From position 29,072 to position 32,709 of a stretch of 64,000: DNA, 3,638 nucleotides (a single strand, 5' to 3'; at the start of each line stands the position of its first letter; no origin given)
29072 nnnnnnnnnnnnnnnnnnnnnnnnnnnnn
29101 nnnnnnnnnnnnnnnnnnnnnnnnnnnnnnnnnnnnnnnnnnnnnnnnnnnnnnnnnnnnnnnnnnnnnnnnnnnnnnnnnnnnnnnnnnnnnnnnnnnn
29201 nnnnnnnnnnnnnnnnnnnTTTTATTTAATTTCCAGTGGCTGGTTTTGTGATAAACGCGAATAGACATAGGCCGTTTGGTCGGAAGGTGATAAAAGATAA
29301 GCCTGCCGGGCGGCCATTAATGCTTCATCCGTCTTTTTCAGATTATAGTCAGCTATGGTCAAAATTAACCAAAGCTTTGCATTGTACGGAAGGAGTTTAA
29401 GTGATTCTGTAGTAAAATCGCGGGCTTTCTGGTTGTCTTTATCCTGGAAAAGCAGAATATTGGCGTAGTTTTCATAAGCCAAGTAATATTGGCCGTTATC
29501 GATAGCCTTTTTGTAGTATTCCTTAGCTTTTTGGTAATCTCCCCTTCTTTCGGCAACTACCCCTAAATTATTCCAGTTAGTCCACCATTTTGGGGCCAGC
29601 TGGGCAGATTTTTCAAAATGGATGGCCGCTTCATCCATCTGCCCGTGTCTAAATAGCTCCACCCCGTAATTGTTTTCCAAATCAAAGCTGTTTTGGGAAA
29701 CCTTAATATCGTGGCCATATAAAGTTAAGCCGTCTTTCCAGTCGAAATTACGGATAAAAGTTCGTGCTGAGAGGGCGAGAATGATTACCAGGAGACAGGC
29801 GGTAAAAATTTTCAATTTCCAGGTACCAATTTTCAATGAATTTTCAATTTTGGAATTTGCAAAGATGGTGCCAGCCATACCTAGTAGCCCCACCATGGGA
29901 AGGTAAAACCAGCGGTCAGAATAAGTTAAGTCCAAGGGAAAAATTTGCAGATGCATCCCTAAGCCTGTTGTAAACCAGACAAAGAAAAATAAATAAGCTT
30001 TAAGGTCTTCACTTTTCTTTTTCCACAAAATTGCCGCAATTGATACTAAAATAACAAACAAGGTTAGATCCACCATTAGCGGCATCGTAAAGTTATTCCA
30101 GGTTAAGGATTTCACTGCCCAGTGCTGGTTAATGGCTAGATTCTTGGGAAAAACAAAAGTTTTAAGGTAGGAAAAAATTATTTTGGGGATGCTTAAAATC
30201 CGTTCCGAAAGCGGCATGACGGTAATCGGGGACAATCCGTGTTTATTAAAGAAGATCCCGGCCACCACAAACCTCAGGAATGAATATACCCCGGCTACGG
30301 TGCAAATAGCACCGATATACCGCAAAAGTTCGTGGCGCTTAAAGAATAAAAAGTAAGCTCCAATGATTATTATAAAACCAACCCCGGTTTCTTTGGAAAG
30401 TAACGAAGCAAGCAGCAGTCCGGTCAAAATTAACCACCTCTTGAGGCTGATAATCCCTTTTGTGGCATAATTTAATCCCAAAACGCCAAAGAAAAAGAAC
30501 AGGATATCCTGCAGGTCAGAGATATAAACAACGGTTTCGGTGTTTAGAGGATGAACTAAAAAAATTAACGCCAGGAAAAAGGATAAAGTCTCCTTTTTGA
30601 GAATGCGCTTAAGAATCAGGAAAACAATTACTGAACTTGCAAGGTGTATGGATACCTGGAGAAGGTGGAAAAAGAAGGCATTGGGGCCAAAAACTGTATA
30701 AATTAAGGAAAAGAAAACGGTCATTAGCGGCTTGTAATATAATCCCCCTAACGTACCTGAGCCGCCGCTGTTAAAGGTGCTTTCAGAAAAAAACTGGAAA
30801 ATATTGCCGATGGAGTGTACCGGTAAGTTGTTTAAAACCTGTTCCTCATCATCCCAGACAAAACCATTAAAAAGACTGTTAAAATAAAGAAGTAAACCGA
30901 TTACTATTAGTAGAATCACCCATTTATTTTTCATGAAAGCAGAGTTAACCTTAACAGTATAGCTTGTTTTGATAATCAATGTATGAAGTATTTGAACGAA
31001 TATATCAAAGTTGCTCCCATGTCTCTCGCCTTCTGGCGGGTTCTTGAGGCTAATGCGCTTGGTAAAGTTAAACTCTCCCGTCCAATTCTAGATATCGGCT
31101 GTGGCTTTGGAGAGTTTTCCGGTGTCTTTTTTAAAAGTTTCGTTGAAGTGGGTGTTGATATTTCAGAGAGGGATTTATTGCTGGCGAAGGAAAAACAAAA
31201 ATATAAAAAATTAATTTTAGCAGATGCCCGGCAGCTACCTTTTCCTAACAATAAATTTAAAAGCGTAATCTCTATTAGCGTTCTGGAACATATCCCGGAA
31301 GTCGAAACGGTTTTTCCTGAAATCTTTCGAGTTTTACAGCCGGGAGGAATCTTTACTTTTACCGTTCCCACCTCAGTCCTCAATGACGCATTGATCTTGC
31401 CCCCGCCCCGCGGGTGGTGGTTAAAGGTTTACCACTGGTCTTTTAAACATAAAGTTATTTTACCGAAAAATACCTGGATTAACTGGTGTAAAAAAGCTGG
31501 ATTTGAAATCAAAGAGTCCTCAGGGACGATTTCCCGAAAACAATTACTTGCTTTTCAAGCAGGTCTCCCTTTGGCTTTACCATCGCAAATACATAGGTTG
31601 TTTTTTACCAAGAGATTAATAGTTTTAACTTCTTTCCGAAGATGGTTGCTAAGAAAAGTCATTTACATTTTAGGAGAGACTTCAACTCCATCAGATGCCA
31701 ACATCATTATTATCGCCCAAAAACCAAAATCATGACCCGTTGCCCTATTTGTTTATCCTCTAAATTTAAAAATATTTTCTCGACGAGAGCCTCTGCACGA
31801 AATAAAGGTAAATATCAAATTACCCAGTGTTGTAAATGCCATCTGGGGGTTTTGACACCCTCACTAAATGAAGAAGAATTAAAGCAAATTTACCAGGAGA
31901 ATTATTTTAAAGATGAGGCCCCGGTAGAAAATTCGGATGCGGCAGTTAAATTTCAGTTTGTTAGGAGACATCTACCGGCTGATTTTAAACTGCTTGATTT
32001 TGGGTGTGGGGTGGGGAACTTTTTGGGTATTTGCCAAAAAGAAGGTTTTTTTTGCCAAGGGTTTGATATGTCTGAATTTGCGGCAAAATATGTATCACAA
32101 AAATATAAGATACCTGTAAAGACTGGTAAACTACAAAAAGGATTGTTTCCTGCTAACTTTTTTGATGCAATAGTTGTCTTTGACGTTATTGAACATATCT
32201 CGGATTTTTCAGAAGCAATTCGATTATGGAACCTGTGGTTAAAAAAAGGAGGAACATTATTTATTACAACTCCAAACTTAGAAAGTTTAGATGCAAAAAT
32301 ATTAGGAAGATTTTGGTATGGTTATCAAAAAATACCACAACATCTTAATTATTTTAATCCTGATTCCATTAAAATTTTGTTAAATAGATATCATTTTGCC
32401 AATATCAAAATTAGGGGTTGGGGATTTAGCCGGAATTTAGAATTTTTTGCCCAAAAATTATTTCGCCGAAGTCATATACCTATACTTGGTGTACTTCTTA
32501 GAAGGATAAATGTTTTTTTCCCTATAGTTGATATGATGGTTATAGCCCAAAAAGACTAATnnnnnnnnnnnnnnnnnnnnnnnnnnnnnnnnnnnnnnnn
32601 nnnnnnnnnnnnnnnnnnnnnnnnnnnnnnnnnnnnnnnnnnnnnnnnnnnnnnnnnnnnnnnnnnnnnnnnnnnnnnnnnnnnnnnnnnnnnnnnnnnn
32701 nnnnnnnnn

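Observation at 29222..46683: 17-kb glycosylation island: eight GT-C-like polytopic membrane proteins, four methyltransferase domains and a GT2 polyprenyl-phospho-sugar synthase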

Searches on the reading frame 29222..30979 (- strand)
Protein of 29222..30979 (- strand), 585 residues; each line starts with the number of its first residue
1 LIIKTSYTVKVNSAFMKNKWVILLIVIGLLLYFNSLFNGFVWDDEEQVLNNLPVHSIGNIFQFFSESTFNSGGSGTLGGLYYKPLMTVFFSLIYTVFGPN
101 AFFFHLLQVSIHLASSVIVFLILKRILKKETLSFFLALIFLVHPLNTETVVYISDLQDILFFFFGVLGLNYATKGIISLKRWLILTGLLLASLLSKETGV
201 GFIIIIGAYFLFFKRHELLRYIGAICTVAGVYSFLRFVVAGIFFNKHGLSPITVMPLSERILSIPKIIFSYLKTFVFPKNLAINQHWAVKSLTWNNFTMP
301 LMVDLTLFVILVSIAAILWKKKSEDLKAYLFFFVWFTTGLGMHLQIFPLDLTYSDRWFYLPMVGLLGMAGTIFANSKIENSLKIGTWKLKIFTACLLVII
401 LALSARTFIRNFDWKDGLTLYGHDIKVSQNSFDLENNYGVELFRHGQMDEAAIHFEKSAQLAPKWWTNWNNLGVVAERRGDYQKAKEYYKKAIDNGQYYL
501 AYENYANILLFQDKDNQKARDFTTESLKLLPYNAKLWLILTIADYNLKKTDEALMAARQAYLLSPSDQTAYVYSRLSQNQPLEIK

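Call 4: search_protein_families(library=pfam, proteins=[window:29222-30979:-], max_evalue=0.1)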
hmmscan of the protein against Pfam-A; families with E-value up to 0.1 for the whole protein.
window:29222-30979:- (585 aa): 17 families
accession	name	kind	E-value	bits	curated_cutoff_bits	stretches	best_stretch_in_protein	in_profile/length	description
PF07719.23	TPR_2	-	2e-13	49.8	27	2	469-493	4-28/34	Tetratricopeptide repeat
PF13424.12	TPR_12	-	1.6e-10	41.5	30.1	2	435-494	6-73/77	Tetratricopeptide repeat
PF00515.34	TPR_1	-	7.5e-09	35.5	27.8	1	469-494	4-29/34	Tetratricopeptide repeat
PF13181.12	TPR_8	-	3.2e-08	33.6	25.7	1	469-494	4-29/34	Tetratricopeptide repeat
PF13428.12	TPR_14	-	5.5e-07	30.1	23.5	1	469-507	4-43/44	Tetratricopeptide repeat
PF13231.12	PMT_2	-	4.9e-05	24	26.1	1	84-223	4-142/160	Dolichyl-phosphate-mannose-protein mannosyltransferase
PF13432.12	TPR_16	-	0.00012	22.8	32.7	1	472-533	3-64/65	Tetratricopeptide repeat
PF13371.12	TPR_9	-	0.00042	20.7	35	1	447-495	10-58/73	Tetratricopeptide repeat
PF23914.1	TPR_CcmH_CycH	-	0.00064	20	42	1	527-570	43-86/158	Cytochrome c-type biogenesis protein H TPR domain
PF13431.12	TPR_17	-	0.00095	19.7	24.4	0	455-486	2-33/34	Tetratricopeptide repeat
PF14559.12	TPR_19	-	0.0015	19.2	25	0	510-554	1-45/68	Tetratricopeptide repeat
PF04049.19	ANAPC8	-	0.0046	16.9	23.8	0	496-541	162-205/267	Anaphase promoting complex subunit 8 / Cdc23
PF13374.12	TPR_10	-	0.0056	17.1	27.5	1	470-493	6-29/42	Tetratricopeptide repeat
PF13176.12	TPR_7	-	0.013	16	27.9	0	470-493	3-28/36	Tetratricopeptide repeat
PF25064.1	ARM_TT21_5th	-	0.014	16.1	27.8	1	442-495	11-64/117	TT21 fifth ARM repeats domain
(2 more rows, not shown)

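Call 6: search_protein_families(library=ncbifam, proteins=[window:29222-30979:-], max_evalue=0.1)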
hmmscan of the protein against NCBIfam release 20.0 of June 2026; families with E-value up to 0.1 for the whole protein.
window:29222-30979:- (585 aa): 12 families
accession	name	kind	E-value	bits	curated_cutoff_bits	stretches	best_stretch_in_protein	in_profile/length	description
TIGR02521.1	type_IV_pilW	equivalog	1.9e-10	40.7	154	1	423-549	90-219/234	type IV pilus biogenesis/stability protein PilW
NF040959.1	MamA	equivalog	2e-09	37.2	200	1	405-494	112-201/204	magnetosome protein MamA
TIGR02917.1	PEP_TPR_lipo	equivalog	5.1e-07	28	312.2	1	422-568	217-363/899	XrtA/PEP-CTERM system TPR-repeat protein PrsT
NF033758.1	gliding_GltE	equivalog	1.1e-05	24.6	225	1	470-571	90-191/411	adventurous gliding motility TPR repeat lipoprotein GltE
NF033920.0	C39_PA2778_fam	equivalog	1.7e-05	24.3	150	1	438-494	196-252/255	PA2778 family cysteine peptidase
NF033762.1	social_mot_Tgl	equivalog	0.00011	21.7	225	1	416-518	49-154/252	social motility TPR repeat lipoprotein Tgl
TIGR02552.1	LcrH_SycD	equivalog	0.0016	18.1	104.8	1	437-493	23-79/136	SycD/LcrH family type III secretion system chaperone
NF047507.1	TPR_BatC_Lepto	exception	0.0036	16.8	175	1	433-496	59-126/214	TPR repeat-containing protein BatC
NF038257.2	exopoly_VpsP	subfamily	0.0077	15.9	125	1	447-500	99-153/213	VpsP family polysaccharide biosynthesis protein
NF052415.1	T3SS_chap_SctY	equivalog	0.017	15.7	70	0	444-496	18-70/106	type III secretion apparatus assembly chaperone SctY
NF008391.2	PRK11189.1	equivalog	0.021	14.3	250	1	446-559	79-194/297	lipoprotein NlpI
NF002725.1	PRK02603.1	equivalog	0.027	14.5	143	0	413-487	50-127/173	photosystem I assembly protein Ycf3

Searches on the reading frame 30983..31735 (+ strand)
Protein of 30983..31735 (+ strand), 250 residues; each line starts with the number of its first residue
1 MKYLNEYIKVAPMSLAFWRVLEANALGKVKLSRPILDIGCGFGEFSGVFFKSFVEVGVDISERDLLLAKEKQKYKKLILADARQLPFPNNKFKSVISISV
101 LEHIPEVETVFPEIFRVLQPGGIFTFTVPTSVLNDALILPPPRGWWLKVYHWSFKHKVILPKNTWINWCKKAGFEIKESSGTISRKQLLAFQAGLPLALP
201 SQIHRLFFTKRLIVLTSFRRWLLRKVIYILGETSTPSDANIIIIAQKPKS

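Call 5: search_protein_families(library=pfam, proteins=[window:30983-31735:+], max_evalue=0.1)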
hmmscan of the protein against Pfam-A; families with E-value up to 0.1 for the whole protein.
window:30983-31735:+ (250 aa): 8 families
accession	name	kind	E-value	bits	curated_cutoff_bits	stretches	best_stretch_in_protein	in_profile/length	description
PF08241.18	Methyltransf_11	-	6.7e-21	75.2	21.2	1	36-125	1-94/95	Methyltransferase domain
PF13649.12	Methyltransf_25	-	1.5e-16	61.3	27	1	35-122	1-97/97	Methyltransferase domain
PF13847.12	Methyltransf_31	-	3.7e-15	56.3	27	1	34-130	6-113/145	Methyltransferase domain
PF13489.12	Methyltransf_23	-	7.2e-15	55.5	27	1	28-177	19-162/164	Methyltransferase domain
PF08242.18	Methyltransf_12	-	5e-10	40.4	30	1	36-124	1-98/98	Methyltransferase domain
PF01209.24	Ubie_methyltran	-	4.6e-08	33.1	20.1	1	17-125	34-150/233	ubiE/COQ5 methyltransferase family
PF02353.26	CMAS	-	7.8e-05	22.5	27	1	33-129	64-167/273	Mycolic acid cyclopropane synthetase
PF03141.22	Methyltransf_29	-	0.00041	19.5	23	1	31-129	117-220/506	Putative S-adenosyl-L-methionine-dependent methyltransferase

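Call 88: search_protein_families(library=ncbifam, proteins=[window:30983-31735:+], max_evalue=0.00001)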
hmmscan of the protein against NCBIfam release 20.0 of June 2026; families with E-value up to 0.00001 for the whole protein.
window:30983-31735:+ (250 aa): 22 families
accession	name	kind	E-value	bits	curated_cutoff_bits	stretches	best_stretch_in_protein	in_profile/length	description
NF045667.1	MTase_DVU1556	equivalog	3.2e-16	59.4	155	1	25-127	16-120/213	DVU_1556 family methyltransferase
TIGR02072.1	BioC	equivalog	6.2e-15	55.7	184.95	1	33-128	36-134/244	malonyl-ACP O-methyltransferase BioC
NF041537.1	ArsM_AhpD_UU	exception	1.6e-11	43.6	510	1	17-179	62-227/345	arsenite methyltransferase/AhpD domain selenoprotein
NF041536.1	ArsM_DUF2284_UU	exception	2e-11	42.9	575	1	24-126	69-180/459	arsenite methyltransferase/DUF2284 domain selenoprotein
NF001244.0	PRK00216.1-5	equivalog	6.5e-11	42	216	1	18-124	36-151/236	bifunctional demethylmenaquinone methyltransferase/2-methoxy-6-polyprenyl-1,4-benzoquinol methylase UbiE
TIGR01934.1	MenG_MenH_UbiE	subfamily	7e-11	41.9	158.35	1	18-125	27-140/223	ubiquinone/menaquinone biosynthesis methyltransferase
NF040539.1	AST_met_ArsM_2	exception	3.1e-10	40.3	240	1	33-127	58-164/262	putative arsinothricin biosynthesis methyltransferase ArsM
NF047649.1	MTase_UXPK_star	exception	3.9e-10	39.2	460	1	16-174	62-223/283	methyltransferase/UXPK-star double selenoprotein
NF007610.0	PRK10258.1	equivalog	2.4e-09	36.9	342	1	34-128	45-140/251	malonyl-ACP O-methyltransferase BioC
NF045825.1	FAmtase_mtf2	equivalog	2.7e-09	36.6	400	1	33-127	60-159/248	fatty-acid O-methyltransferase Mtf2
NF045882.1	PLipidMtase_Leg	equivalog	6.8e-09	35.8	390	1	30-125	41-142/207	phospholipid N-methyltransferase PmtA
TIGR01983.1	UbiG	equivalog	1.1e-08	34.6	102.95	1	33-127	51-152/228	bifunctional 2-polyprenyl-6-hydroxyphenol methylase/3-demethylubiquinol 3-O-methyltransferase UbiG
NF001241.0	PRK00216.1-2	equivalog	2.8e-08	33.7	327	1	17-125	38-146/231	demethylmenaquinone methyltransferase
NF001243.0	PRK00216.1-4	equivalog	3.2e-08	33.2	235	1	27-124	43-149/237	demethylmenaquinone methyltransferase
NF001240.0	PRK00216.1-1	equivalog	5.1e-08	32.3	378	1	25-123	57-165/251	bifunctional demethylmenaquinone methyltransferase/2-methoxy-6-polyprenyl-1,4-benzoquinol methylase UbiE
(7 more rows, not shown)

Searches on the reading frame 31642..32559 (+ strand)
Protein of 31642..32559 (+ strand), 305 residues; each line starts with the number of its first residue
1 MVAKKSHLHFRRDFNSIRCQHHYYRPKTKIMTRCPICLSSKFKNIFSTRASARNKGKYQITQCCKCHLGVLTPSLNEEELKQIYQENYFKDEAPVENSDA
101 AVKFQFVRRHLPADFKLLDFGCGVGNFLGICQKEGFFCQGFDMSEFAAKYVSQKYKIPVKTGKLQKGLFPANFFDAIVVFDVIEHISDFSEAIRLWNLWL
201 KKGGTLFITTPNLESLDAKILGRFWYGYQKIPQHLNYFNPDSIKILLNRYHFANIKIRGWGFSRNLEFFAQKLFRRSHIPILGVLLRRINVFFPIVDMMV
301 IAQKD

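Call 5: search_protein_families(library=pfam, proteins=[window:31642-32559:+], max_evalue=0.1)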
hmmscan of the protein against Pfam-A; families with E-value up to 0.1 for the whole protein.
window:31642-32559:+ (305 aa): 6 families
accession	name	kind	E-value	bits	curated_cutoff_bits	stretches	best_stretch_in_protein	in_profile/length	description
PF13489.12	Methyltransf_23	-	1.9e-24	86.7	27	1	111-256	20-163/164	Methyltransferase domain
PF08241.18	Methyltransf_11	-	2.9e-12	47.5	21.2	1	118-208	1-95/95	Methyltransferase domain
PF13649.12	Methyltransf_25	-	1e-08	36.2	27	1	118-204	2-97/97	Methyltransferase domain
PF08242.18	Methyltransf_12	-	2.9e-07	31.6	30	1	118-206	1-98/98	Methyltransferase domain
PF13847.12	Methyltransf_31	-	6.5e-07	29.6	27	1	116-220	6-122/145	Methyltransferase domain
PF07021.18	MetW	-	0.0025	17.9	21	1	104-188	4-90/193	Methionine biosynthesis protein MetW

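Call 88: search_protein_families(library=ncbifam, proteins=[window:31732-32559:+], max_evalue=0.00001)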
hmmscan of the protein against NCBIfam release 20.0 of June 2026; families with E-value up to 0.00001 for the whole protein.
window:31732-32559:+ (275 aa): 3 families
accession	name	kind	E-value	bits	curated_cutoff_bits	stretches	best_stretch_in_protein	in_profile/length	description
TIGR01983.1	UbiG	equivalog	1.6e-09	37.4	102.95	1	82-184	48-157/228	bifunctional 2-polyprenyl-6-hydroxyphenol methylase/3-demethylubiquinol 3-O-methyltransferase UbiG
NF045667.1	MTase_DVU1556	equivalog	1.1e-06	28.3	155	1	81-179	20-120/213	DVU_1556 family methyltransferase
TIGR02072.1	BioC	equivalog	2.1e-06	27.7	184.95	1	85-227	36-176/244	malonyl-ACP O-methyltransferase BioC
